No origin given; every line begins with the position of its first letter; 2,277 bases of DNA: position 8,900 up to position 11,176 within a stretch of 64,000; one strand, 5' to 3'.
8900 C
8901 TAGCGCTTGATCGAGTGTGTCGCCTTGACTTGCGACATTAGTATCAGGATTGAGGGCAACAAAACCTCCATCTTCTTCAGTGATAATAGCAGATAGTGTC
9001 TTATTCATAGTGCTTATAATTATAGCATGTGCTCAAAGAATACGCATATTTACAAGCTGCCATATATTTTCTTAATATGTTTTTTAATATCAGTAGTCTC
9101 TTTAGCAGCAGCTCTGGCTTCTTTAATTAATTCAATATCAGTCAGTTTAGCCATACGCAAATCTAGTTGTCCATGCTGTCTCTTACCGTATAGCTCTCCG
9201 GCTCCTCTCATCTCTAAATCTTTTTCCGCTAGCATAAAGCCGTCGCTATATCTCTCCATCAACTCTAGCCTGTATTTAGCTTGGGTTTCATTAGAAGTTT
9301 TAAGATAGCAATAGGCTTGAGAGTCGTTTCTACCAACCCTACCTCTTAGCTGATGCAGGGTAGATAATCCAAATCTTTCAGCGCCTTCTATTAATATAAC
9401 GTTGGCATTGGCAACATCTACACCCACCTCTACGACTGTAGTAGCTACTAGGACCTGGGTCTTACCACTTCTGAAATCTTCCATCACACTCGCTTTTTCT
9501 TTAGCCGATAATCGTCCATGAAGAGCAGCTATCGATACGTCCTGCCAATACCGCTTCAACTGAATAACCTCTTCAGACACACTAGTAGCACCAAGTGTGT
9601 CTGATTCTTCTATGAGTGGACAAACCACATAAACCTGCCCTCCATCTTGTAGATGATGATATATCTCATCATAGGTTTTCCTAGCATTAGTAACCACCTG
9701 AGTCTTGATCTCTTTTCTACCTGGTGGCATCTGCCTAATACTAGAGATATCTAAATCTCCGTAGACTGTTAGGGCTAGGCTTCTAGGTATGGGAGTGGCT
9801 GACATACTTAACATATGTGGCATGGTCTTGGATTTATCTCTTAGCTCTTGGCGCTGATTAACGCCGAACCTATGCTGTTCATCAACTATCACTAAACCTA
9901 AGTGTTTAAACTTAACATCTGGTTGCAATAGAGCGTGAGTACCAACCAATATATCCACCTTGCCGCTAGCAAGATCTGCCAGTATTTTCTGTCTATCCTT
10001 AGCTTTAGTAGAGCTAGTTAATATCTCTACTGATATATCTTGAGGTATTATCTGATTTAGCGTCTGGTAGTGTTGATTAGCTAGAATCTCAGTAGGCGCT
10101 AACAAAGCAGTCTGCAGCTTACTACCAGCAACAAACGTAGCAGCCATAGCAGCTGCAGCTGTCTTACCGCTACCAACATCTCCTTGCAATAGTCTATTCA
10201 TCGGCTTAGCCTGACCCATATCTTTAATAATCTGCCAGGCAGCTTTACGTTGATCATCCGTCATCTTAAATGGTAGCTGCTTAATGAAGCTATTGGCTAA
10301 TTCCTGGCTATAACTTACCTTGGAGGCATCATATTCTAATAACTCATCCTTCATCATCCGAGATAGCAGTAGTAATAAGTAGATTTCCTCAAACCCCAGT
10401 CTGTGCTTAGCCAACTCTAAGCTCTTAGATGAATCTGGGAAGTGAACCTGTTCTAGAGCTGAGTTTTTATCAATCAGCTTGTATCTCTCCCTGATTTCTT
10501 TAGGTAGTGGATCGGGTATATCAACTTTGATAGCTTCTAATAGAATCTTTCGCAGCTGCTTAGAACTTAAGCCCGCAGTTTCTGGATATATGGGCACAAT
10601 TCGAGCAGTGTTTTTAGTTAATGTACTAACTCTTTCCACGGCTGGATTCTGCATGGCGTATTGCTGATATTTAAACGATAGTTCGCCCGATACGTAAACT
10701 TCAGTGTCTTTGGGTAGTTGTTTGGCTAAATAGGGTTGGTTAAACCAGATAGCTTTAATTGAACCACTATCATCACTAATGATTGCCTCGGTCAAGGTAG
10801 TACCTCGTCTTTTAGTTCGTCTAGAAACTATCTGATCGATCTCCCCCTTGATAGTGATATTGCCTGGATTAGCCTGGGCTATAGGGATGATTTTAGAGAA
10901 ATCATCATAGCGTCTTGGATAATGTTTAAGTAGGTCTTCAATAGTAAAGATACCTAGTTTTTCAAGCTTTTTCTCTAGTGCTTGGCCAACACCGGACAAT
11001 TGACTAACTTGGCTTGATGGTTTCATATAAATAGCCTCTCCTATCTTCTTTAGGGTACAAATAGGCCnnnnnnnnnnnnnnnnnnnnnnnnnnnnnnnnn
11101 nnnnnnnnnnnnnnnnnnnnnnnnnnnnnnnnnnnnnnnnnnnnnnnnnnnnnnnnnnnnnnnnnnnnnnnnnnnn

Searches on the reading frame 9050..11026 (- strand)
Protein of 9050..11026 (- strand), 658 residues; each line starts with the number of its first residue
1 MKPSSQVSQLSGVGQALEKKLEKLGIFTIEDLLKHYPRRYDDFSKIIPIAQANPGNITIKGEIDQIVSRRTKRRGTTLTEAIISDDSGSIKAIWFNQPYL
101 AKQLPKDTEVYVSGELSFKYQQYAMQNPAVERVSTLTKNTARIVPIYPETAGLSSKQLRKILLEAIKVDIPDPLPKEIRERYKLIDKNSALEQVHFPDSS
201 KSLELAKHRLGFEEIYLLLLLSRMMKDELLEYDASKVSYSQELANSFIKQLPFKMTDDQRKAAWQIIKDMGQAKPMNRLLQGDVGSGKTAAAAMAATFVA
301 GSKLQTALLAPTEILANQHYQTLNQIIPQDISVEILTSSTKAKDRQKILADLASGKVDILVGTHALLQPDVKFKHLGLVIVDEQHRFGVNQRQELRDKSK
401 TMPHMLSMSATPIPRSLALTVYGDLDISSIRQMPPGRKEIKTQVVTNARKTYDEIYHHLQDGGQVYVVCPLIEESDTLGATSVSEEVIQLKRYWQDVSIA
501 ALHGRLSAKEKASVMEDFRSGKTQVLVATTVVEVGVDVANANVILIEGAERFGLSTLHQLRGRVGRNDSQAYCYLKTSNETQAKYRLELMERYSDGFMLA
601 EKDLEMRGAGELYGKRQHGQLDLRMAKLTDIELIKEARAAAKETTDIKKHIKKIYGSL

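Call 8: search_protein_families(library=pfam, proteins=[window:9050-11026:-], max_evalue=1e-8)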
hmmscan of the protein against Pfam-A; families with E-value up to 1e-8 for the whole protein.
window:9050-11026:- (658 aa): 5 families
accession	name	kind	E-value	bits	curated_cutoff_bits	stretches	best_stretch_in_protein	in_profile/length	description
PF17191.10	RecG_wedge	-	5.1e-31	107.9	23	1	11-167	6-160/162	RecG wedge domain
PF00271.37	Helicase_C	-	3.6e-27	95.2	23.5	1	455-567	9-109/110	Helicase conserved C-terminal domain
PF00270.35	DEAD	-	5.3e-25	88.5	26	1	260-416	5-163/167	DEAD/DEAH box helicase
PF04851.21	ResIII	-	2.3e-12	47.6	22.5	1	254-412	3-162/164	Type III restriction enzyme, res subunit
PF01336.31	tRNA_anti-codon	-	2.2e-09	37.6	27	0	58-131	2-73/75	OB-fold nucleic acid binding domain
